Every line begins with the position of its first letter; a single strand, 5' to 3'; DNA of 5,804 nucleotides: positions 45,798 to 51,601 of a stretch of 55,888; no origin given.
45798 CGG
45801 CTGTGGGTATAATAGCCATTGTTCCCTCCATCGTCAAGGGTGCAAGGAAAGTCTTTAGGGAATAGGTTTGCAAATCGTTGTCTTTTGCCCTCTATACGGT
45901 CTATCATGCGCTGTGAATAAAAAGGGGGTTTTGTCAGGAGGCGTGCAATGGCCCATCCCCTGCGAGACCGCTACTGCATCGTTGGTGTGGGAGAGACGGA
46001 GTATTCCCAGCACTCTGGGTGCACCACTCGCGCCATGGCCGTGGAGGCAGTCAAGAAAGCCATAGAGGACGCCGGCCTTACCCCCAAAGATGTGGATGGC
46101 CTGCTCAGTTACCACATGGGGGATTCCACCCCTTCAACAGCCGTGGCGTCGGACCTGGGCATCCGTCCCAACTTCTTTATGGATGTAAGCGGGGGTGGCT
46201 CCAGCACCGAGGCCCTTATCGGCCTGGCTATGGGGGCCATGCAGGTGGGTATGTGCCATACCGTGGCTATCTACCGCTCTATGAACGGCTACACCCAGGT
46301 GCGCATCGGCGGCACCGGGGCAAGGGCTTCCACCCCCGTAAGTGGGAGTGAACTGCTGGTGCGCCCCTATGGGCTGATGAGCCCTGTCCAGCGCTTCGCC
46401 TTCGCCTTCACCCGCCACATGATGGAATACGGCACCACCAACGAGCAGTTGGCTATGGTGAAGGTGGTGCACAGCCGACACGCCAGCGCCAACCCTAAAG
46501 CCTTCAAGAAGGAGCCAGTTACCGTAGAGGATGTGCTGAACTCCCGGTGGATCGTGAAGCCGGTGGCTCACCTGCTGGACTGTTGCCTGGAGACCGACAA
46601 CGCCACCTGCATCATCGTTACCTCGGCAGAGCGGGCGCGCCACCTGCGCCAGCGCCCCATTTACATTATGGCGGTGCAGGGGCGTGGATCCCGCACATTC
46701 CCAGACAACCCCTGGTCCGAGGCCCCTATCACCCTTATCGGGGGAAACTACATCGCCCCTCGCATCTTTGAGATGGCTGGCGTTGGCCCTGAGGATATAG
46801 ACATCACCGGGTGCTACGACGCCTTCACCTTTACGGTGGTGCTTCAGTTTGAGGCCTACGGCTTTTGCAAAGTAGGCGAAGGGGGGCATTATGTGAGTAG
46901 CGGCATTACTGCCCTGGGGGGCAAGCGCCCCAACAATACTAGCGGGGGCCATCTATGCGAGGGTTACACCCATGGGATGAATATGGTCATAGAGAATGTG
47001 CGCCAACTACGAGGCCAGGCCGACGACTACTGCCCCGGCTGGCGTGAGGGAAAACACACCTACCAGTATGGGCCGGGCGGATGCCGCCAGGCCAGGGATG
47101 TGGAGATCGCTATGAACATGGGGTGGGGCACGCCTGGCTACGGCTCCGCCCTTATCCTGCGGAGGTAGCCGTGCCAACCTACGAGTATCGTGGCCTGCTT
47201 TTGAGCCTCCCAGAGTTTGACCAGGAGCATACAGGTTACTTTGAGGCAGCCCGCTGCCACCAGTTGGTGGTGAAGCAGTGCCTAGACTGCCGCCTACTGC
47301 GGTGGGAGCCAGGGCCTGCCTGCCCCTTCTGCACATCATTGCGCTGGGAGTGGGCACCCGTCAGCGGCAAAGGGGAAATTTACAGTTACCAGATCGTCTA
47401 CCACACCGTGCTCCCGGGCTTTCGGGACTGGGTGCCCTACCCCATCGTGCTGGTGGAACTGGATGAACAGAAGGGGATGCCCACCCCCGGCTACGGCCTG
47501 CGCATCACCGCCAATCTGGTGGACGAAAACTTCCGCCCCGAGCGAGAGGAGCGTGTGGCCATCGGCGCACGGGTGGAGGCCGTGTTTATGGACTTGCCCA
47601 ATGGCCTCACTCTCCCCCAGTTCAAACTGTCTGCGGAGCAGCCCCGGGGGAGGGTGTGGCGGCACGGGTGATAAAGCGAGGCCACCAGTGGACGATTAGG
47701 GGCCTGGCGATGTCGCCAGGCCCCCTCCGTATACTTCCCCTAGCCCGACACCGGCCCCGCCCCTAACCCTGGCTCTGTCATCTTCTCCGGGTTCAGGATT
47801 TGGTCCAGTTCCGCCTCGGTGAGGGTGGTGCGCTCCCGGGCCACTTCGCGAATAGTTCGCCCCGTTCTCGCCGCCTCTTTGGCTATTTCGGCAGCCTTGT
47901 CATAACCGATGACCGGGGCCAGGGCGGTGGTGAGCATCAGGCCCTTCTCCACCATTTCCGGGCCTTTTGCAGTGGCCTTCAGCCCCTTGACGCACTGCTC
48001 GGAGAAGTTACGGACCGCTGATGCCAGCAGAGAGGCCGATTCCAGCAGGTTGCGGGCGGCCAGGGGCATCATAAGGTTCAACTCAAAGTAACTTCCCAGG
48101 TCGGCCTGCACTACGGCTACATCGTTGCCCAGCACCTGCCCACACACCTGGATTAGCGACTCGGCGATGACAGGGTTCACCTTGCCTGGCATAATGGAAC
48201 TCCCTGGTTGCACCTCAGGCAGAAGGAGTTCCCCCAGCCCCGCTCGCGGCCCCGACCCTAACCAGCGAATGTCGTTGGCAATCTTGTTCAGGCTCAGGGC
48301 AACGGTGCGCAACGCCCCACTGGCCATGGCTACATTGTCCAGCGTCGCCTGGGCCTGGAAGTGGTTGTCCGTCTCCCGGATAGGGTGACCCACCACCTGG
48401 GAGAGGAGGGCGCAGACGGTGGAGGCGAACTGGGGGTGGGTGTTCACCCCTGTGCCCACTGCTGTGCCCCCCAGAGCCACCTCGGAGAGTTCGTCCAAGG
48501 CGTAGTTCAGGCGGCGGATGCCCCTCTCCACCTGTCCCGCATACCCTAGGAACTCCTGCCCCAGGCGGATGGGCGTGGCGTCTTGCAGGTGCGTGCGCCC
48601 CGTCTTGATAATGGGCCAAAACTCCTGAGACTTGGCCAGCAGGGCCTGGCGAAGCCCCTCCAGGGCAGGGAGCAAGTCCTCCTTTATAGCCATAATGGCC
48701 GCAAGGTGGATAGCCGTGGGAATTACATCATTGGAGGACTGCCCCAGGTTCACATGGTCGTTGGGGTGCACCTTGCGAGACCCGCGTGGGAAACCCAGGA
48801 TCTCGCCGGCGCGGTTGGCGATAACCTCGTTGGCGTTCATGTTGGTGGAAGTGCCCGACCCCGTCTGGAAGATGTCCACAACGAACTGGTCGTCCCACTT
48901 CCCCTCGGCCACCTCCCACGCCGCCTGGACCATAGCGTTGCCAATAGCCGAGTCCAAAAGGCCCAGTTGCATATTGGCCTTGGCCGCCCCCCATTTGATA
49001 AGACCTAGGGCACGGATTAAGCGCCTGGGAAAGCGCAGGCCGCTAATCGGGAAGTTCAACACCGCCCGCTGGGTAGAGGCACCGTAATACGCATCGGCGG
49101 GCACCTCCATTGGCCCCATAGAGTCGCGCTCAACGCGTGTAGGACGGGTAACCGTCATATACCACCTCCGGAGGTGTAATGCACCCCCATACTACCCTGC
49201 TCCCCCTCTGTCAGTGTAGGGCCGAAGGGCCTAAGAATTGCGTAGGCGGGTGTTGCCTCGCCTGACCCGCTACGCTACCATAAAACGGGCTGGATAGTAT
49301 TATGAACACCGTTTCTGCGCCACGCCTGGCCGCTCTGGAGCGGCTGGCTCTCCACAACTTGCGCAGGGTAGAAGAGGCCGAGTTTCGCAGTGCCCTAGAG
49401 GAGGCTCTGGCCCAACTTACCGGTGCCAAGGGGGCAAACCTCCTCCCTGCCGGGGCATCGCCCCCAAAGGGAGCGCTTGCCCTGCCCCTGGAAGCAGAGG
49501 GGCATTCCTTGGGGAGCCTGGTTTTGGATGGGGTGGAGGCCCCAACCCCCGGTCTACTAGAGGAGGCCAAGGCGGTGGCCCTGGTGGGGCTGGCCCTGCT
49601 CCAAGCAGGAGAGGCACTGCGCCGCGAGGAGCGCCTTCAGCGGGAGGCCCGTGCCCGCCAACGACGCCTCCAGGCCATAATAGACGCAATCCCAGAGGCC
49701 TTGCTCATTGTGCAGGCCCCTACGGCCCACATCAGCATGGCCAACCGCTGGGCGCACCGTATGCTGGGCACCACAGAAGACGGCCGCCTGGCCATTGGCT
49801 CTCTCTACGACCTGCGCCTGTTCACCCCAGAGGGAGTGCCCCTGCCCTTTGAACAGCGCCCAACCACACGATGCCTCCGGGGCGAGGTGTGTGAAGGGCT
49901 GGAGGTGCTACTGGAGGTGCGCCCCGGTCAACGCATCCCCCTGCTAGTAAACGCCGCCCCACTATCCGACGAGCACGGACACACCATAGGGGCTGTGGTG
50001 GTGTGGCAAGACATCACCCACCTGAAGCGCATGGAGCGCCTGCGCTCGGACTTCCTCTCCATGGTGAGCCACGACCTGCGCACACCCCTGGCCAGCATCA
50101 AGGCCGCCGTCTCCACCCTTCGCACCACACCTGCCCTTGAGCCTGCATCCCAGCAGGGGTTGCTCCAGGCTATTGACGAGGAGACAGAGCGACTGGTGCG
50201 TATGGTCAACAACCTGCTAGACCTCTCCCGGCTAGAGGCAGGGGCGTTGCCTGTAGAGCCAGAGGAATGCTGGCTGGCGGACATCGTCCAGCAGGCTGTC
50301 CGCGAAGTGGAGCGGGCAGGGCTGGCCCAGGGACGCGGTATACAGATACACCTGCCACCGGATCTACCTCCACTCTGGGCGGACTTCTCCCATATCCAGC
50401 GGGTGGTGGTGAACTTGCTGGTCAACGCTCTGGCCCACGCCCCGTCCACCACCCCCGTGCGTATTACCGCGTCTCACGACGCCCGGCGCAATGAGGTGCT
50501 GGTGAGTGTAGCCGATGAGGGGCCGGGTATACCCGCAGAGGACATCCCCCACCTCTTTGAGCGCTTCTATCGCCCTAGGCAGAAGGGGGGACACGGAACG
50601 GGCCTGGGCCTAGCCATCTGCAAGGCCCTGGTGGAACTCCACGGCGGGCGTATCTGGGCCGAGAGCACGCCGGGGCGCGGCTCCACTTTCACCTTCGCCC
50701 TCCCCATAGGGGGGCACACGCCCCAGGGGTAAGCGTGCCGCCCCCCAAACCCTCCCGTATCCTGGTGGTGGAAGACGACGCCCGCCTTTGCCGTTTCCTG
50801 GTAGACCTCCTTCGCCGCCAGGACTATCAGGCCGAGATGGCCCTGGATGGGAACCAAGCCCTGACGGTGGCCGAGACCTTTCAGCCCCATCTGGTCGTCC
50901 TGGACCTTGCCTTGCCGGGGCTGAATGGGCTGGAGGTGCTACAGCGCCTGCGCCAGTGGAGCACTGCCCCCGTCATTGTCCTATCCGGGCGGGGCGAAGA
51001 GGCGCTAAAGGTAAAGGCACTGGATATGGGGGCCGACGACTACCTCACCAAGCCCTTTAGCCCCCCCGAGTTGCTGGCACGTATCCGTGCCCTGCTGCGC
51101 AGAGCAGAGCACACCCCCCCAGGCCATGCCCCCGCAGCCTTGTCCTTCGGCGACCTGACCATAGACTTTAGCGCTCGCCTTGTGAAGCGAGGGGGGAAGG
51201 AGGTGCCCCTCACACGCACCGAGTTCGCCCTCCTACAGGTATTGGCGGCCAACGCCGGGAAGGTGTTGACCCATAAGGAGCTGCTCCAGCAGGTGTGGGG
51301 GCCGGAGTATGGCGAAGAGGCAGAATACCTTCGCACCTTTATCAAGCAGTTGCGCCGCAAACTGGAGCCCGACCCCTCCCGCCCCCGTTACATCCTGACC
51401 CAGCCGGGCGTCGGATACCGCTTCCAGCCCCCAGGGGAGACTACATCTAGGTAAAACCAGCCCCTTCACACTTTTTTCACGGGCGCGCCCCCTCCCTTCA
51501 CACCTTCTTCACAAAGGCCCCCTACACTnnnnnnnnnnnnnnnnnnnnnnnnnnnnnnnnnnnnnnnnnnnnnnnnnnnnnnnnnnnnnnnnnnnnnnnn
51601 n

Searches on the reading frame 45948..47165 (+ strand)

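Call 19: search_protein_families(library=pfam, proteins=[window:45948-47165:+], max_evalue=0.001)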
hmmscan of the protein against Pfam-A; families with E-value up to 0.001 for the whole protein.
window:45948-47165:+ (406 aa): 2 families
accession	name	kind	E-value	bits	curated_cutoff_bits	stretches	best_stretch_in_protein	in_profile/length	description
PF22691.2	Thiolase_C_1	-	1.1e-32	113.2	28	1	270-360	24-116/144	Thiolase C-terminal domain-like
PF02803.24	Thiolase_C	-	0.00043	20.4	27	0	31-92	24-83/123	Thiolase, C-terminal domain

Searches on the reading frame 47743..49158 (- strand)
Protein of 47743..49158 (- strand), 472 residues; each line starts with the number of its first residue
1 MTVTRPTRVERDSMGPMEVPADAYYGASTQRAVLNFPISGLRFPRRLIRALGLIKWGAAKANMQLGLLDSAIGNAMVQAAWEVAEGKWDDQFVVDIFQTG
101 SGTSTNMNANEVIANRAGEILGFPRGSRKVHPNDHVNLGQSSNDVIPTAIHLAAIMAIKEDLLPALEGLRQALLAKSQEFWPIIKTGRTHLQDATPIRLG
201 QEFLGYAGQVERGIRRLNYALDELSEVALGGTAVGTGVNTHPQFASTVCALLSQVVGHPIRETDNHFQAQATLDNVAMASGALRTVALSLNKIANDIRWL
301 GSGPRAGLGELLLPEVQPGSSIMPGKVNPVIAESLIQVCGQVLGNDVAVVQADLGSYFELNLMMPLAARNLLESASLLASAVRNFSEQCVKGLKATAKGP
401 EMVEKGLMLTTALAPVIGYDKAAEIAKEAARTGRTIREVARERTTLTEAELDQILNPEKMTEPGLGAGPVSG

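Call 19: search_protein_families(library=pfam, proteins=[window:47743-49158:-], max_evalue=0.001)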
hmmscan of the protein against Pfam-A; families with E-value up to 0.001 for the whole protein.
window:47743-49158:- (472 aa): 2 families
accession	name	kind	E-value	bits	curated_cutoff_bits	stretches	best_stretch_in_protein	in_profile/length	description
PF00206.25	Lyase_1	-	1.7e-100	336.9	27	1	15-344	1-312/312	Lyase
PF10415.14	FumaraseC_C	-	2e-24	86.2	32.5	1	409-462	1-54/54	Fumarase C C-terminus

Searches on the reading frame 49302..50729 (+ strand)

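Call 19: search_protein_families(library=pfam, proteins=[window:49302-50729:+], max_evalue=0.001)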
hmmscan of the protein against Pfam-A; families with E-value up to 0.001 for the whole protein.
window:49302-50729:+ (476 aa): 6 families
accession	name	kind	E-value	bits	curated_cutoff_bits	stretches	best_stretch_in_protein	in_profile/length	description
PF02518.31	HATPase_c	-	2.3e-33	115.4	26.4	1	361-469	2-109/111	Histidine kinase-, DNA gyrase B-, and HSP90-like ATPase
PF00512.31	HisKA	-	1.1e-19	70.7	26.9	1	248-314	2-66/66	His Kinase A (phospho-acceptor) domain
PF00989.32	PAS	-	1.7e-07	31.7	22.6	1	122-238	2-113/113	PAS fold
PF08448.16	PAS_4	-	3.6e-06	27.6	23.1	1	128-242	2-109/110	PAS fold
PF13188.13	PAS_8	-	5e-06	26.7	21.8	1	121-171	1-47/65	PAS domain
PF13426.13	PAS_9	-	2.5e-05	24.9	27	1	133-240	3-103/103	PAS domain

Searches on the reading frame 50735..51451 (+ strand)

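Call 20: search_protein_families(library=pfam, proteins=[window:50735-51451:+], max_evalue=0.001)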
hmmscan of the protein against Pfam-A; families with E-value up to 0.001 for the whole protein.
window:50735-51451:+ (239 aa): 2 families
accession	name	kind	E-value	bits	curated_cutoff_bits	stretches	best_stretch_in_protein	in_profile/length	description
PF00072.30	Response_reg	-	8.8e-29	100.4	30.2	1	9-118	1-111/111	Response regulator receiver domain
PF00486.34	Trans_reg_C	-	1.6e-25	89.4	26.2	1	154-230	1-77/77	Transcriptional regulatory protein, C terminal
